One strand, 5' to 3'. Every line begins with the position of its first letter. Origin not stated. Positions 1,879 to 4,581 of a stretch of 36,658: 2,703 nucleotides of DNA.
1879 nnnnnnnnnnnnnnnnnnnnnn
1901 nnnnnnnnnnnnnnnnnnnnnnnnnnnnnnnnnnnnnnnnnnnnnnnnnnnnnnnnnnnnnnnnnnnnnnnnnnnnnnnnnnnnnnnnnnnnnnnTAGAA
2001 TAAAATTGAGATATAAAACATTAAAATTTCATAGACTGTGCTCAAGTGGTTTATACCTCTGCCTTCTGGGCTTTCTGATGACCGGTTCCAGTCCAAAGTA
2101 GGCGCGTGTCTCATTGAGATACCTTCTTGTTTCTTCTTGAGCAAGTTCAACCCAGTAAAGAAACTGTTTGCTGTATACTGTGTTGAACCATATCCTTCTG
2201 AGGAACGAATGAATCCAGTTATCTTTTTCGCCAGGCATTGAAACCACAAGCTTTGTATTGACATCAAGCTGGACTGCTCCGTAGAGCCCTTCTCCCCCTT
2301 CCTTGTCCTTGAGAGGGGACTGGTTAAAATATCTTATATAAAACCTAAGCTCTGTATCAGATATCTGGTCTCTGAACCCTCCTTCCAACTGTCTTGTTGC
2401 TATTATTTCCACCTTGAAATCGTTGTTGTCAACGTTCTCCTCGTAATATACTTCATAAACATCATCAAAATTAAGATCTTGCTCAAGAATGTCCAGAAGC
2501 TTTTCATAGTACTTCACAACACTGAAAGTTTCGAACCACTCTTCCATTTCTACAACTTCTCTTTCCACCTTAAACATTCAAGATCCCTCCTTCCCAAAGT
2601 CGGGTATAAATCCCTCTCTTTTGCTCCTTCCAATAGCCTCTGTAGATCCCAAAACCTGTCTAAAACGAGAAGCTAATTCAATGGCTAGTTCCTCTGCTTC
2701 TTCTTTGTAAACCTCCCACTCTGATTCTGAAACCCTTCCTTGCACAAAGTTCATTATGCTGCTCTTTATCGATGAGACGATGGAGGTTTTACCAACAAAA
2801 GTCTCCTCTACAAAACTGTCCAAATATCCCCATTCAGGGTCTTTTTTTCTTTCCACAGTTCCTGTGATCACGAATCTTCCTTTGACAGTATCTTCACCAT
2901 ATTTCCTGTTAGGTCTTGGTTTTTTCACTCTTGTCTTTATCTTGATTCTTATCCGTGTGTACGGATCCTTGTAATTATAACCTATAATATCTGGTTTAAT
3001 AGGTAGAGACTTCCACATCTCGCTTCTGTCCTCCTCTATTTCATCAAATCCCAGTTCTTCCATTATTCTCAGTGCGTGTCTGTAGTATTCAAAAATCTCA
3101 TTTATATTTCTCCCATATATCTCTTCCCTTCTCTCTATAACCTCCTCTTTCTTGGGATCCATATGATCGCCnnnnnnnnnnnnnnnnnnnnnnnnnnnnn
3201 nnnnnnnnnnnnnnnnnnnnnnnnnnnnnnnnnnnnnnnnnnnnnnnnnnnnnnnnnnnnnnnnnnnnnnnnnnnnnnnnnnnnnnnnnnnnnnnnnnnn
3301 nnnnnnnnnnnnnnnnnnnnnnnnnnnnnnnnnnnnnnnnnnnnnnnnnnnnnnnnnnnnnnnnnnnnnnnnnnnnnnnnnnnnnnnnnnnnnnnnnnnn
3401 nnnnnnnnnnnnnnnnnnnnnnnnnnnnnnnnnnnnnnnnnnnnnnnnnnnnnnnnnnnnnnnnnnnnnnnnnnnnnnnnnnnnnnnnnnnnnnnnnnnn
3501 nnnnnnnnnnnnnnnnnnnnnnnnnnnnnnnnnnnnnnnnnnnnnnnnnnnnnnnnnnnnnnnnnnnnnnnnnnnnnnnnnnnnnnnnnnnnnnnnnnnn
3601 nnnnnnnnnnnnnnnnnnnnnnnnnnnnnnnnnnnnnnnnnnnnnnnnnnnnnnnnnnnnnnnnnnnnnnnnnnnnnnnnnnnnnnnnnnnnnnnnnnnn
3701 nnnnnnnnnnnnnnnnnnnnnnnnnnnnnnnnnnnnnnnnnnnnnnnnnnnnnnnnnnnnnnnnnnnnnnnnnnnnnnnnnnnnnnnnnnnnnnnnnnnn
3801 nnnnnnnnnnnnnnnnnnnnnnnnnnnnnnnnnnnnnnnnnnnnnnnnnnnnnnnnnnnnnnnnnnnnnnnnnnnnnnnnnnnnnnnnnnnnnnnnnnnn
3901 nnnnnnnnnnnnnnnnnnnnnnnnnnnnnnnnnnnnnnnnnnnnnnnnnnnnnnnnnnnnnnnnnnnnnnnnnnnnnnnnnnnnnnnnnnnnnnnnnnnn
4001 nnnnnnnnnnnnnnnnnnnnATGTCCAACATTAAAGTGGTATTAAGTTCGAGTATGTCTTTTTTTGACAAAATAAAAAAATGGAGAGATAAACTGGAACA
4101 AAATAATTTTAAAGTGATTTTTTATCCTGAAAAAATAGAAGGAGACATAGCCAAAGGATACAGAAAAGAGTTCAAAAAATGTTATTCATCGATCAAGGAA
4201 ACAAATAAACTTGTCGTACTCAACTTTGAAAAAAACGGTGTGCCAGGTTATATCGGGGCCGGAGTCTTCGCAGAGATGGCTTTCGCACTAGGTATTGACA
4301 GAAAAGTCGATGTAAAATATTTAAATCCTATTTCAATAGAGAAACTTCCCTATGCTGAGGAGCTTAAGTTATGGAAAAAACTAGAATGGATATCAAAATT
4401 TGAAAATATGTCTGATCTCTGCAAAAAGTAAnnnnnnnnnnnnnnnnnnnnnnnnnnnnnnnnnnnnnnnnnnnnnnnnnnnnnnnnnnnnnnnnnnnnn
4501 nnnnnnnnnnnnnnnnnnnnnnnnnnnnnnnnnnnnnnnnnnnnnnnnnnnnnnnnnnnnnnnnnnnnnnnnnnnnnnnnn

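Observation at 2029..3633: Operon of three translationally coupled paralogous small proteins of unrecognised family, next to DUF167-dnaG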

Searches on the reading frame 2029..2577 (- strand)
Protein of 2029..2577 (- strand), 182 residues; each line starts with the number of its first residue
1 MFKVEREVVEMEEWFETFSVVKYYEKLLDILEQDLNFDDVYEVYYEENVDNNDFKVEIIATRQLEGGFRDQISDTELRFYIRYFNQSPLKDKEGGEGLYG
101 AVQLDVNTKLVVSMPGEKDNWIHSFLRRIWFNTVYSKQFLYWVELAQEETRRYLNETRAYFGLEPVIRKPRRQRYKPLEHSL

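Call 3: search_protein_families(library=pfam, proteins=[window:2029-2577:-], max_evalue=1)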
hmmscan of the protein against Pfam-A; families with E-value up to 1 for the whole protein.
window:2029-2577:- (182 aa): 0 families

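Call 4: search_protein_families(library=ncbifam, proteins=[window:2029-2577:-], max_evalue=1)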
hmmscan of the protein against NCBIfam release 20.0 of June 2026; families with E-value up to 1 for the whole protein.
window:2029-2577:- (182 aa): 0 families

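Call 11: find_homologous_proteins(query=window:2029-2577:-, max_evalue=0.01)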
Query window:2029-2577:- (182 aa): 7 proteins with E <= 0.01 among 19 candidates.
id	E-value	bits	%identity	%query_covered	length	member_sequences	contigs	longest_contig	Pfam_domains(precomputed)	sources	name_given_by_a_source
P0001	3.2e-111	387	94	100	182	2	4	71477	-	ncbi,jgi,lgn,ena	-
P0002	1.8e-85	303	76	99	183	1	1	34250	-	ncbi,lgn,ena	-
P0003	2.6e-68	247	62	100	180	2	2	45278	-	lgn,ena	-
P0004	1.8e-64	235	59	99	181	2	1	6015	-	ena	-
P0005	3.8e-63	231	60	99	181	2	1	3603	-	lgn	-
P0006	2.6e-49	185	48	98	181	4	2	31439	-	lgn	-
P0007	9.4e-48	180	47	98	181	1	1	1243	-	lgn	-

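Call 27: search_protein_families(library=phrogs, proteins=[window:2029-2577:-], max_evalue=1)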
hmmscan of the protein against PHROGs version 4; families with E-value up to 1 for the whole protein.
window:2029-2577:- (182 aa): 1 family
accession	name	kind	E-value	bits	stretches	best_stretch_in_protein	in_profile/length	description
phrog_13962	-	unknown function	0.1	14.1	1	8-61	14-66/98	-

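Call 28: search_protein_families(library=padloc, proteins=[window:2029-2577:-], max_evalue=1)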
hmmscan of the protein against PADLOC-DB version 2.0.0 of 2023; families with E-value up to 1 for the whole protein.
window:2029-2577:- (182 aa): 0 families

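Call 82: predict_structure(alignment_id=A12)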
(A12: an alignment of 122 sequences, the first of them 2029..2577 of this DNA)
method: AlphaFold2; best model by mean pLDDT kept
length: 182 residues; sequences in the alignment: 122
mean_pLDDT: 90.7   pTM: 0.85
mean pLDDT of the five models: 90.7, 90.4, 90.0, 89.3, 88.5
residues with pLDDT >= 90: 133; 70-90: 34; 50-70: 15; < 50: 0
segments of 3 or more residues with pLDDT < 50: none
pLDDT, mean of each block of 10 residues (from residue 1): 93 95 96 97 97 97 77 89 97 88 98 89 90 90 95 96 88 65 69
secondary structure, 60 per line:
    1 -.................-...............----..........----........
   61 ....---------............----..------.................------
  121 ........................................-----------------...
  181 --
elements in order: E2-18 H20-34 E39-48 E53-64 E74-85 E98-114 H121-160

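Call 84: fold_search(model_id=the predicted structure, library=pdb)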
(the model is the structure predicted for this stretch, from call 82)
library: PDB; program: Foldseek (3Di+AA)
matches with E <= 10: 1092; with E <= 0.001: 6
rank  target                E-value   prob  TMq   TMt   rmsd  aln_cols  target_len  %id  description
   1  3p9v_A                1.5e-04  0.97  0.28  0.30  14.0       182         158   14  High Resolution Crystal Structure of protein Maqu_3174 from Marinobacter aquaeolei, Northeast Structural Genomics Cons (released 2010-10-27)
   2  2ns9_A                3.6e-04  0.95  0.28  0.32  14.6       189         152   12  Crystal structure of protein APE2225 from Aeropyrum pernix K1, Pfam COXG (released 2006-11-14)
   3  5zyg                  4.8e-04  0.60  0.19  0.16  16.5       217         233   12  Crystal structure of CERT START domain in complex with compound B5 (released 2019-02-27)
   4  3put_B                5.4e-04  0.47  0.18  0.19  15.9       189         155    6  Crystal Structure of the CERT START domain (mutant V151E) from Rhizobium etli at the resolution 1.8A, Northeast Struct (released 2010-12-22)
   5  3otl_A                5.7e-04  0.51  0.17  0.19  15.7       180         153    8  Three-dimensional Structure of the putative uncharacterized protein from Rhizobium leguminosarum at the resolution 1.9 (released 2010-09-22)
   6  3h3q_B                6.4e-04  0.57  0.18  0.15  16.8       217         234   13  Crystal structure of the CERT START domain in complex with HPA-13 (released 2010-03-02)
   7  2ns9_B                1.1e-03  0.84  0.23  0.26  16.2       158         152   15  Crystal structure of protein APE2225 from Aeropyrum pernix K1, Pfam COXG (released 2006-11-14)
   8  3ron_A                1.3e-03  0.99  0.29  0.27   9.1       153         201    6  Crystal Structure and Hemolytic Activity of the Cyt1Aa Toxin from Bacillus thuringiensis subsp. israelensis (released 2011-10-12)
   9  3ron_B                1.5e-03  0.94  0.26  0.24   8.6       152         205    6  Crystal Structure and Hemolytic Activity of the Cyt1Aa Toxin from Bacillus thuringiensis subsp. israelensis (released 2011-10-12)
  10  1pp0_B                1.6e-03  0.89  0.25  0.24   9.3       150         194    9  volvatoxin A2 in monoclinic crystal (released 2004-08-24)
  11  5yqj_A                1.6e-03  0.87  0.29  0.29  12.7       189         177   10  Crystal structure of the first StARkin domain of Lam4 (released 2018-01-31)
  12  6t14                  1.7e-03  0.97  0.27  0.21   9.4       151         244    7  Native structure of mosquitocidal Cyt1A protoxin obtained by Serial Femtosecond Crystallography on in vivo grown crystal (released 2020-10-14)
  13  1vcy                  1.9e-03  0.72  0.23  0.22  10.1       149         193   15  VVA2 isoform (released 2004-10-05)
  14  6t1a                  2.1e-03  0.85  0.23  0.19   9.5       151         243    7  Structure of mosquitocidal Cyt1Aa protoxin obtained by Serial Femtosecond Crystallography on in vivo grown crystals at p (released 2020-10-14)
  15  5jjd_B                2.1e-03  0.38  0.18  0.16  17.0       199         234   12  crystal structure of the ceramide transfer protein PH and START domain complex (released 2017-07-05)
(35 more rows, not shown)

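Call 98: fold_search(model_id=the predicted structure, library=viral)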
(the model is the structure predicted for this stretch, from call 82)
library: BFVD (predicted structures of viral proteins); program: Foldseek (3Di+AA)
matches with E <= 10: 1114; with E <= 0.001: 0
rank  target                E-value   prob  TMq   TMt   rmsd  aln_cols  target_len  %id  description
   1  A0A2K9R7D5            2.2e-03  0.98  0.32  0.41   9.1       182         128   15  (no name in the UniProt tables at hand)
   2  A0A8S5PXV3            3.9e-03  0.38  0.18  0.21  17.1       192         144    9  Uncharacterized protein [Siphoviridae sp. ctD3x5]
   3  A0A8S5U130            7.0e-03  0.51  0.20  0.25  10.8       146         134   13  Preprotein translocase subunit SecB [Siphoviridae sp. ctub511]
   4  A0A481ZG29            8.8e-03  0.99  0.37  0.44   5.0       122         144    7  Uncharacterized protein [Pithovirus LCPAC406]
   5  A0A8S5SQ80            1.1e-02  0.41  0.22  0.20  11.0       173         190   11  Uncharacterized protein [Siphoviridae sp. ctLdn10]
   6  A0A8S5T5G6            1.3e-02  0.57  0.24  0.26  13.1       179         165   11  Uncharacterized protein [Siphoviridae sp. ctMBu2]
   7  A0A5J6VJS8            1.3e-02  0.41  0.25  0.19  14.4       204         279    7  Uncharacterized protein [Megaviridae environmental sample]
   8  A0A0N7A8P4            1.3e-02  0.54  0.24  0.28  11.5       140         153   11  (no name in the UniProt tables at hand)
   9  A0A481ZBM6            1.7e-02  0.97  0.34  0.33   4.9       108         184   10  Uncharacterized protein [Pithovirus LCPAC403]
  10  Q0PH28                1.9e-02  0.30  0.19  0.10  11.2       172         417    8  Maturation protein [Pseudomonas phage PRR1]
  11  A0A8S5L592            2.4e-02  0.18  0.19  0.11  14.3       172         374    7  Maturation protein [ssRNA phage SRR6960551_3]
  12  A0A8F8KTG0            2.4e-02  0.15  0.17  0.09  14.5       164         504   13  Mitochondrial chaperone BCS1 [Clandestinovirus]
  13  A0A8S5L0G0            2.5e-02  0.21  0.20  0.10  11.9       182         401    9  Maturation protein [ssRNA phage SRR7976301_1]
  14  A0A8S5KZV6            2.7e-02  0.12  0.19  0.09  25.3       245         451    9  Maturation protein [ssRNA phage SRR5466727_6]
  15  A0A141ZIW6            3.2e-02  0.23  0.22  0.17  14.2       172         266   10  (no name in the UniProt tables at hand)
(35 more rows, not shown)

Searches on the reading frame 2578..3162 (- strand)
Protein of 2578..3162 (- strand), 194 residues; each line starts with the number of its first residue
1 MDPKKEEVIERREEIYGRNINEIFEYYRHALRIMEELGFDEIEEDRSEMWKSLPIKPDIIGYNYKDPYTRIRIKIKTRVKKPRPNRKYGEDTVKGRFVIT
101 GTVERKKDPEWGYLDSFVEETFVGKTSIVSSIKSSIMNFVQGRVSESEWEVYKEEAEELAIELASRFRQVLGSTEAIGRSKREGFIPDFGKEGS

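Call 3: search_protein_families(library=pfam, proteins=[window:2578-3162:-], max_evalue=1)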
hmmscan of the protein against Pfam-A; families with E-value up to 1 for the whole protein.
window:2578-3162:- (194 aa): 2 families
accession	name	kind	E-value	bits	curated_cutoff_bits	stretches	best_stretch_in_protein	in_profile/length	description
PF13374.12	TPR_10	-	0.13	12.8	27.5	0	154-173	19-38/42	Tetratricopeptide repeat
PF08984.16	DUF1858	-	0.18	12.4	32.2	1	19-44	6-31/59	Domain of unknown function (DUF1858)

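Call 4: search_protein_families(library=ncbifam, proteins=[window:2578-3162:-], max_evalue=1)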
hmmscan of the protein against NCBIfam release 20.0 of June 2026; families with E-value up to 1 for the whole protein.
window:2578-3162:- (194 aa): 2 families
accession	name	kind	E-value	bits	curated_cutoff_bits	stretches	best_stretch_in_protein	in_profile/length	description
TIGR01351.1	adk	subfamily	0.059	13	168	1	5-49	163-207/212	adenylate kinase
NF007853.0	PRK10562.1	equivalog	0.12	12.6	125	1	116-167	69-120/146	N-acetyltransferase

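Call 13: find_homologous_proteins(query=window:2578-3162:-, max_evalue=0.01)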
Query window:2578-3162:- (194 aa): 3 proteins with E <= 0.01 among 109 candidates.
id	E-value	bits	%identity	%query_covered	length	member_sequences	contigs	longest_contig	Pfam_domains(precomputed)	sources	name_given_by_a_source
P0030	4.2e-112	390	91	100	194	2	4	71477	-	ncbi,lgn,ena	-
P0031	4.4e-89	315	75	97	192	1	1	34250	-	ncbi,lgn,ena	-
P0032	3.3e-32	130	39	94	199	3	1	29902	-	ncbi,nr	ncbi:MAG: hypothetical protein SVQ76_01885 [Candidatus Nanohaloarchaea archaeon]|nr:hypothetical pro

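Call 27: search_protein_families(library=phrogs, proteins=[window:2578-3162:-], max_evalue=1)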
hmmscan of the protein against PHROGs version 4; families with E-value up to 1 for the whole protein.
window:2578-3162:- (194 aa): 2 families
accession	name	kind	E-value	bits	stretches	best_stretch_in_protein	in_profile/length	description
phrog_22832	-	unknown function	0.11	13.7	1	13-53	33-69/83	-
phrog_5374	-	unknown function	0.12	13.7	0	99-135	31-67/103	-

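Call 28: search_protein_families(library=padloc, proteins=[window:2578-3162:-], max_evalue=1)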
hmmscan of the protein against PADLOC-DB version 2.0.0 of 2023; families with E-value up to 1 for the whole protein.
window:2578-3162:- (194 aa): 0 families

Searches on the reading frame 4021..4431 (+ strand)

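Call 3: search_protein_families(library=pfam, proteins=[window:4021-4431:+], max_evalue=1)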
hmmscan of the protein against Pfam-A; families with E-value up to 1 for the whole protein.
window:4021-4431:+ (136 aa): 1 family
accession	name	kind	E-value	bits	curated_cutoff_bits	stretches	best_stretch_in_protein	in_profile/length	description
PF01866.22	Diphthamide_syn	-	0.052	13.4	33.2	1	5-109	92-186/302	Putative diphthamide synthesis protein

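Call 4: search_protein_families(library=ncbifam, proteins=[window:4021-4431:+], max_evalue=1)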
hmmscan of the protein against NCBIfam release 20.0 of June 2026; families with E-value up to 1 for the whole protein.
window:4021-4431:+ (136 aa): 1 family
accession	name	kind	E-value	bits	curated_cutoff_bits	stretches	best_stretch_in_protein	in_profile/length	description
TIGR00322.1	diphth2_R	domain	0.018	14.4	35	1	3-105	117-208/320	diphthamide biosynthesis enzyme Dph1/Dph2 domain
